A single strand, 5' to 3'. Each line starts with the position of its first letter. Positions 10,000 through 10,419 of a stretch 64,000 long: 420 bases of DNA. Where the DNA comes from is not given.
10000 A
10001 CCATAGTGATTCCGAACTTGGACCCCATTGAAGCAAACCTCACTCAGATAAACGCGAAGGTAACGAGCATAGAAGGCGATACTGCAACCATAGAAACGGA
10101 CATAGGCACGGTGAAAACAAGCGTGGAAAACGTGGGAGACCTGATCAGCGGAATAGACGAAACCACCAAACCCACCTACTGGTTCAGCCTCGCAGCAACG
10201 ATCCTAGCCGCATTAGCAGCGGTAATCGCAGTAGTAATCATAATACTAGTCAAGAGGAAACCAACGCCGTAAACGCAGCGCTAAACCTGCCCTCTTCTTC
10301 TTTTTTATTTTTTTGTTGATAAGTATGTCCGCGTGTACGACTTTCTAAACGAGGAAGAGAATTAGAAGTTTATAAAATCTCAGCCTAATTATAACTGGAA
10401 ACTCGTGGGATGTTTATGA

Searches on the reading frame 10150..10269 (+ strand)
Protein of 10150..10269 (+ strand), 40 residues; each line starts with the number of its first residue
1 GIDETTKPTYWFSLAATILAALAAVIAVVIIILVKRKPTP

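Call 39: search_protein_families(library=ncbifam, proteins=[window:10150-10269:+], max_evalue=10)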
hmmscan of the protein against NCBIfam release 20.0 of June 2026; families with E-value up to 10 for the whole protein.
seq(40 aa): 3 families
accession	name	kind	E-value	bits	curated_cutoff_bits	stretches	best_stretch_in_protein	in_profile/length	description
NF041738.1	GG_III-CTERM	domain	0.0093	15.8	22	1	19-37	7-25/28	GGIII-like transmembrane region-containing protein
NF033507.3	Loki-CTERM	subfamily_domain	0.12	12.7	19.9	1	18-37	10-24/27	Loki-CTERM sorting domain-containing protein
NF038083.1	CU044_5270_fam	subfamily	0.2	11.5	100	1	8-35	25-53/284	CU044_5270 family protein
